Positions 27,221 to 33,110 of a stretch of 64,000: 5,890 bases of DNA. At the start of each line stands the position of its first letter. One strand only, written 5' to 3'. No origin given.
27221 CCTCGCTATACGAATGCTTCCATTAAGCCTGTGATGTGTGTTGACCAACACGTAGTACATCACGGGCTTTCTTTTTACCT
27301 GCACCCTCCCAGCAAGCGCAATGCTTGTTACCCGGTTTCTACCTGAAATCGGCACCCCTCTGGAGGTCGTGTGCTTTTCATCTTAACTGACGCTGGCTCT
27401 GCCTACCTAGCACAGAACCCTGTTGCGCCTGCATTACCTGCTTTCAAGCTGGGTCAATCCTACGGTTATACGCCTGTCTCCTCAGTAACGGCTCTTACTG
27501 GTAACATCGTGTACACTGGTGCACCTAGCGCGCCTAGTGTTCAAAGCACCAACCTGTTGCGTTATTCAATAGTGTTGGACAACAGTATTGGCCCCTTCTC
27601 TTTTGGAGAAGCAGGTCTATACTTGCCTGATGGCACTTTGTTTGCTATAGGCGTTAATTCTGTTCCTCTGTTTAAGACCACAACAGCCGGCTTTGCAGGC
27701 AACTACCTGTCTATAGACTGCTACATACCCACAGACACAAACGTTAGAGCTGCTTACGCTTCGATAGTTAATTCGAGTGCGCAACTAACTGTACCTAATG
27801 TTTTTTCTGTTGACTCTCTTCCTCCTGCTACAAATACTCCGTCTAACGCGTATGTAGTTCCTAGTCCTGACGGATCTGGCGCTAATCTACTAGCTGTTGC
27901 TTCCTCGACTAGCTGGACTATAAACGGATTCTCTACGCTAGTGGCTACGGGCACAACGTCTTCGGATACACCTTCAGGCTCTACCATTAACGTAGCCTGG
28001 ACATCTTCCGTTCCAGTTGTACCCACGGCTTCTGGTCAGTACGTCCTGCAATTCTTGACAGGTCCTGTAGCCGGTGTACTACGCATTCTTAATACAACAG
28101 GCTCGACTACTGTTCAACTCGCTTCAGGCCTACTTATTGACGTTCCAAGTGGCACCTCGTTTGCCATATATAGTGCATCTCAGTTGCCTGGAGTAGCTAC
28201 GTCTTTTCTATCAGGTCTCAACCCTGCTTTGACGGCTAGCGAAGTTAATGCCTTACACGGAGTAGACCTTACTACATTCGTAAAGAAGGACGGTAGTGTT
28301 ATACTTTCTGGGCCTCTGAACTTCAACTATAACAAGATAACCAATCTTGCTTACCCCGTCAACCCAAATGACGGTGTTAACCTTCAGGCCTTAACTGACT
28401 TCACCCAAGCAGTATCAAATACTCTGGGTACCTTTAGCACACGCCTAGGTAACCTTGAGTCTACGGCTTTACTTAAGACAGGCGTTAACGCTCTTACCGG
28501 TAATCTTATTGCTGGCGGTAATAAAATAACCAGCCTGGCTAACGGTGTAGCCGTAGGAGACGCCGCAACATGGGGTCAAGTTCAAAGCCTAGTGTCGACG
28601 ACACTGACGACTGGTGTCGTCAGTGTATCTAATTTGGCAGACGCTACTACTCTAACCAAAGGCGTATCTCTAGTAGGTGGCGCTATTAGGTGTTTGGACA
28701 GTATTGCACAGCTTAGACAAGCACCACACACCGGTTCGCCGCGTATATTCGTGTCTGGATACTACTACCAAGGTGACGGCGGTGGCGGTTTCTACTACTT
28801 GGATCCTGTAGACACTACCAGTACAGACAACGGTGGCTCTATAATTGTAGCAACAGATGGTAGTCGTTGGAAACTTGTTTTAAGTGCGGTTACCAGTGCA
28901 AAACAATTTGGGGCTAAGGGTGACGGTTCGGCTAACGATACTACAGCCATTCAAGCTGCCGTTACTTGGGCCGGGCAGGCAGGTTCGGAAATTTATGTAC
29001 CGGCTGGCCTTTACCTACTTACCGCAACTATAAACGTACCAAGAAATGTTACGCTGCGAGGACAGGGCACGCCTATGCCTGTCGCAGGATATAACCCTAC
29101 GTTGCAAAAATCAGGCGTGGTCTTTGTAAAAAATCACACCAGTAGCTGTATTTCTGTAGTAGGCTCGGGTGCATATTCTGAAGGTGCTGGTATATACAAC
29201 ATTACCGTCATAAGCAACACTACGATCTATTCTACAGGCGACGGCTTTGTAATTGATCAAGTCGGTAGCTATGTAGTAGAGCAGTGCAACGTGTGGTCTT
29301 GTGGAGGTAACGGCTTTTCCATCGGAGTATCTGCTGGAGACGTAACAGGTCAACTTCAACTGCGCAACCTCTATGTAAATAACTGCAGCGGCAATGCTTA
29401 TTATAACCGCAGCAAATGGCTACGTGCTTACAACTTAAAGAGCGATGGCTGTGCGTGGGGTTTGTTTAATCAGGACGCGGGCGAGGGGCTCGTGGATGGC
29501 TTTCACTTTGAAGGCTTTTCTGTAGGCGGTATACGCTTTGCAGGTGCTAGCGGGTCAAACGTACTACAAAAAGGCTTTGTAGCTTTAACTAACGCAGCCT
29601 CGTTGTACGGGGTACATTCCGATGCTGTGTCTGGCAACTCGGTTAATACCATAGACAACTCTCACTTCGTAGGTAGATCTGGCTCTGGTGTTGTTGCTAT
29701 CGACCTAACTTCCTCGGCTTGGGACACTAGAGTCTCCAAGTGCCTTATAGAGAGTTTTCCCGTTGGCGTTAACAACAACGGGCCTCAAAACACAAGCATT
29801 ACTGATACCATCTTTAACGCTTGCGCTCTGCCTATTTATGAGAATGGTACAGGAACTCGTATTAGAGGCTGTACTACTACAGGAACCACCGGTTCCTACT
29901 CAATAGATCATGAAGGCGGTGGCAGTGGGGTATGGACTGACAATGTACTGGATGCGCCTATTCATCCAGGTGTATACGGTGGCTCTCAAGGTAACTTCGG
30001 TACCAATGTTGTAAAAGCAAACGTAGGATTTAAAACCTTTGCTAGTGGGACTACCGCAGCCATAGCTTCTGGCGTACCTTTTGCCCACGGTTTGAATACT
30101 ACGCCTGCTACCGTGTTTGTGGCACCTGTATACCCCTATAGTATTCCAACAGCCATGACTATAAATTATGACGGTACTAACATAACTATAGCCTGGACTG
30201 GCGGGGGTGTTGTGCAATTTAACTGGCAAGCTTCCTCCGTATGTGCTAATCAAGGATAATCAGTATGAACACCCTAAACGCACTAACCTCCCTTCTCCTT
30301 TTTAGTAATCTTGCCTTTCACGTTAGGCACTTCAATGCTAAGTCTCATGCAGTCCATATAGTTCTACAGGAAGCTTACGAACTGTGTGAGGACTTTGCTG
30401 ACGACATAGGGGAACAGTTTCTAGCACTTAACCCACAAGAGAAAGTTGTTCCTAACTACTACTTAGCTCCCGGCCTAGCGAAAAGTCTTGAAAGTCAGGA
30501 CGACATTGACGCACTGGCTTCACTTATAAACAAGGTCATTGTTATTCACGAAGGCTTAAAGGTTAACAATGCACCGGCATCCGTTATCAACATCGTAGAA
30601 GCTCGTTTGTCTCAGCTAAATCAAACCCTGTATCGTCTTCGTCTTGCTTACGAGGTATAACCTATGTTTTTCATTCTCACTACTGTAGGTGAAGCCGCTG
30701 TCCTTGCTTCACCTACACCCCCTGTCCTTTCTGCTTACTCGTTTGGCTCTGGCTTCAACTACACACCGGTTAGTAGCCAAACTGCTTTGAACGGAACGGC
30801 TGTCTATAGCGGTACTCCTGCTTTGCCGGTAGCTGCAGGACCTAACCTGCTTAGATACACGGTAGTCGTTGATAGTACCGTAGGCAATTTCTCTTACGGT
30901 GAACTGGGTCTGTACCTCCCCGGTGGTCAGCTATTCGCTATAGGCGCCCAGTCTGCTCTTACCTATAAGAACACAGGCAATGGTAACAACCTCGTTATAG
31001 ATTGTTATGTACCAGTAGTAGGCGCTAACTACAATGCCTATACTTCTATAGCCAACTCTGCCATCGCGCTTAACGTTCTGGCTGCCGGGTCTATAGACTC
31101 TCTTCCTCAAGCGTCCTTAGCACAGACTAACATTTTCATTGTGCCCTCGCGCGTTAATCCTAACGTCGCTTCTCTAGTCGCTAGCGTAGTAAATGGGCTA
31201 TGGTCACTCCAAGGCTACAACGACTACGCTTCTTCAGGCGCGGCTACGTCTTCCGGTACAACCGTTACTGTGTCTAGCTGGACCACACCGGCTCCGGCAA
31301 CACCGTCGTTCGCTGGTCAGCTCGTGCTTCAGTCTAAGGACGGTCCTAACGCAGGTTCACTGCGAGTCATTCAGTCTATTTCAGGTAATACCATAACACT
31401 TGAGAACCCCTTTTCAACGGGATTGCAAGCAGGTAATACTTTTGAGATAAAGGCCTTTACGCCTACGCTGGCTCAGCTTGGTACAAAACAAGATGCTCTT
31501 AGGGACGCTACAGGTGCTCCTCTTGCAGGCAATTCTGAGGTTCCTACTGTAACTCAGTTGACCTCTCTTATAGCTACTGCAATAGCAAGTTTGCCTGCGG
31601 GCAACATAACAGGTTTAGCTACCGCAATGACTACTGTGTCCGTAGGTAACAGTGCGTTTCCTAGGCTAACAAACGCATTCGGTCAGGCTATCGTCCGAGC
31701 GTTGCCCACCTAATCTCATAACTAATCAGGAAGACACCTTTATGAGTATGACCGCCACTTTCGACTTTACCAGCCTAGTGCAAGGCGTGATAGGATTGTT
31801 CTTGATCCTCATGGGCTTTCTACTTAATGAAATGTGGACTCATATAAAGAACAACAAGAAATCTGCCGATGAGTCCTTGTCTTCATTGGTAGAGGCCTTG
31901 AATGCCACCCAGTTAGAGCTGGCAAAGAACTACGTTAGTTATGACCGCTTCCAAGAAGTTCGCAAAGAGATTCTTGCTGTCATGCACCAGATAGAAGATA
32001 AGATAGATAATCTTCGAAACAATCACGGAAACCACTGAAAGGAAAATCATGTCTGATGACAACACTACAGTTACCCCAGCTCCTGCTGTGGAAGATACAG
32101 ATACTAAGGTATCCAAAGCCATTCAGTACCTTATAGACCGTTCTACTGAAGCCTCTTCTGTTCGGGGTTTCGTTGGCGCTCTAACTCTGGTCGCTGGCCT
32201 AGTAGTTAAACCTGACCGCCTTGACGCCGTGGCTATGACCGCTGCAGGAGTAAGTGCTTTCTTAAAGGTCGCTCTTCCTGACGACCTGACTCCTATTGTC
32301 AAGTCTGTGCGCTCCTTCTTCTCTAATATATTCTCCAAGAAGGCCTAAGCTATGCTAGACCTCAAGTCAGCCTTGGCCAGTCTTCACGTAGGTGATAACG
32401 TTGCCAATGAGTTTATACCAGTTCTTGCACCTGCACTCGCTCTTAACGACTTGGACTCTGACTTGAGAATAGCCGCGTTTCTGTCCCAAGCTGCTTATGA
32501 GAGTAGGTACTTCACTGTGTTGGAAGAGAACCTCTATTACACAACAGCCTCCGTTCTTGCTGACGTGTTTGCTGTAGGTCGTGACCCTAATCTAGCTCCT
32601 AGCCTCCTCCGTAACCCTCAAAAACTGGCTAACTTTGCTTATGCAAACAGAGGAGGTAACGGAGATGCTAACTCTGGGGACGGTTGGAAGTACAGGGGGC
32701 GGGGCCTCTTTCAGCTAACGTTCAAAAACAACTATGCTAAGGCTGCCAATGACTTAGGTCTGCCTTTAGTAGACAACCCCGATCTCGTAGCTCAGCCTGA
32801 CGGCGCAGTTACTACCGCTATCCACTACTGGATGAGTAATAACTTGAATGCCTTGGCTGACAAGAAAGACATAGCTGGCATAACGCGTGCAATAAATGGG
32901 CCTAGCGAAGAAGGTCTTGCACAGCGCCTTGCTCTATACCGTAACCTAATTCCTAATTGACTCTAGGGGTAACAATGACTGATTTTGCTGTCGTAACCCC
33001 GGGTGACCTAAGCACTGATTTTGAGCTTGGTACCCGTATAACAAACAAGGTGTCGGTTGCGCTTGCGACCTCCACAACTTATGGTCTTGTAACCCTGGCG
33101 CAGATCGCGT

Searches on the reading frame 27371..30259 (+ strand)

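Call 20: search_protein_families(library=phrogs, proteins=[window:27371-30259:+], max_evalue=0.001)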
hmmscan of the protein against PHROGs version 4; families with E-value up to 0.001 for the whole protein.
window:27371-30259:+ (962 aa): 17 families
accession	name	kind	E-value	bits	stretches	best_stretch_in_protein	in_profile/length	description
phrog_19253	-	unknown function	5.1e-30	105.5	1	405-558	203-360/806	-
phrog_36697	-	unknown function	8.8e-21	74.9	1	390-543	150-302/817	-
phrog_17640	-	tail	2.5e-20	74.1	1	421-531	64-171/431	tail fiber protein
phrog_4250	-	tail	6.8e-16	58.8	1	418-554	132-271/786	EPS depolymerase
phrog_31454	-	unknown function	2e-15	56.8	1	423-567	80-224/799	-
phrog_2234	-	tail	3.7e-12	46.7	1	490-562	170-241/757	tail spike protein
phrog_9532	-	tail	1.2e-11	44.9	1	440-597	170-323/759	tail fiber protein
phrog_14442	-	tail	4.8e-11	42.9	1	475-585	160-273/733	tail protein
phrog_18162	-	tail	8.6e-11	41.7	1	429-562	142-273/800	tail fiber protein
phrog_23059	-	tail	1.4e-10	40.7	1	461-559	81-179/1027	tail fiber protein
phrog_19929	-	tail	1.2e-09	37.9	1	458-533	193-268/761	tail fiber protein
phrog_9823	-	tail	3.4e-09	36.7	1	397-677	104-397/725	tail fiber protein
phrog_25848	-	tail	2e-07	30.7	0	300-346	206-252/598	tail fiber protein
phrog_6122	-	unknown function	4.1e-06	27.4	1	298-353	132-183/290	-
phrog_12123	-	tail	1.1e-05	25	1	509-563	86-141/799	tail spike protein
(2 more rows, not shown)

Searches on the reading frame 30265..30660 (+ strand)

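Call 20: search_protein_families(library=phrogs, proteins=[window:30265-30660:+], max_evalue=0.001)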
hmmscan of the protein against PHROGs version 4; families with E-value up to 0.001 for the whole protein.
window:30265-30660:+ (131 aa): 1 family
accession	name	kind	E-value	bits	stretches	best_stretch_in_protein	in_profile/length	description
phrog_858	-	transcription regulation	6.9e-12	47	1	3-127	14-127/129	starvation-inducible transcriptional regulator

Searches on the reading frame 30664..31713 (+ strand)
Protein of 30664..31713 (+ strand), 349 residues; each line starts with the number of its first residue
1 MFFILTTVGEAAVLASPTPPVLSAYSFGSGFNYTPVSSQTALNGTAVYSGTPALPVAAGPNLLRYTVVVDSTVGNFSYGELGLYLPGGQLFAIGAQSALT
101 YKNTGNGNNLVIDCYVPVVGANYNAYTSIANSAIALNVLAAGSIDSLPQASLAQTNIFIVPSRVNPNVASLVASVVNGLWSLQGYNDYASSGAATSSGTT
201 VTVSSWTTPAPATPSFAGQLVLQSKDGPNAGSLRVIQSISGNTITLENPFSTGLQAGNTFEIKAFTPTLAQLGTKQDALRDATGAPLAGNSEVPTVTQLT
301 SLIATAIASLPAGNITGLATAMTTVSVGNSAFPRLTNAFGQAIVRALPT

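Call 20: search_protein_families(library=phrogs, proteins=[window:30664-31713:+], max_evalue=0.001)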
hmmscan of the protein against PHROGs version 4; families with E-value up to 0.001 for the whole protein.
window:30664-31713:+ (349 aa): 2 families
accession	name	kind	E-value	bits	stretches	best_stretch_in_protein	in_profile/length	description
phrog_3737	-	tail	6.9e-05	23.5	1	28-104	36-111/270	tail fiber protein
phrog_1162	-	tail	0.00011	22.3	1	4-116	9-129/354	tail fiber protein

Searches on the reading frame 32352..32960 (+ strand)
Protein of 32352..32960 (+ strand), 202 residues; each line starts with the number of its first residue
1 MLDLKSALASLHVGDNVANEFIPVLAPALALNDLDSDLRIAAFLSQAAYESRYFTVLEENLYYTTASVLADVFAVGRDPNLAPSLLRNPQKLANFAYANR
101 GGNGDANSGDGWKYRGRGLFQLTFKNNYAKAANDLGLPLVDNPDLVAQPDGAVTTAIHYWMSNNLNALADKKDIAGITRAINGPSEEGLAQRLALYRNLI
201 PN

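Call 20: search_protein_families(library=phrogs, proteins=[window:32352-32960:+], max_evalue=0.001)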
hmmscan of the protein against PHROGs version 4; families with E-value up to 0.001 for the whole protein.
window:32352-32960:+ (202 aa): 9 families
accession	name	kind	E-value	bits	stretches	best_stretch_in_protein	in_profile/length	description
phrog_181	-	lysis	2.1e-61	209.8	1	15-199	345-526/769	endolysin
phrog_26317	-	unknown function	7e-27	94.8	1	91-197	8-111/119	-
phrog_9506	-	lysis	8.1e-24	85.9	1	95-198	70-188/330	endolysin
phrog_14712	-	moron, auxiliary metabolic gene and host takeover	1.4e-15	58.3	1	102-196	81-180/322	chitinase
phrog_34417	-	unknown function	4.8e-14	53.3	1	97-189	74-177/326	-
phrog_3201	-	tail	5.5e-11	41.8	1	106-197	2106-2199/2408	tail fiber protein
phrog_1519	-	lysis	4.7e-10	40.2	1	13-196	211-373/502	endolysin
phrog_317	-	lysis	2.2e-09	38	1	17-197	208-353/492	endolysin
phrog_29753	-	unknown function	4.4e-09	36.9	1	113-153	276-316/374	-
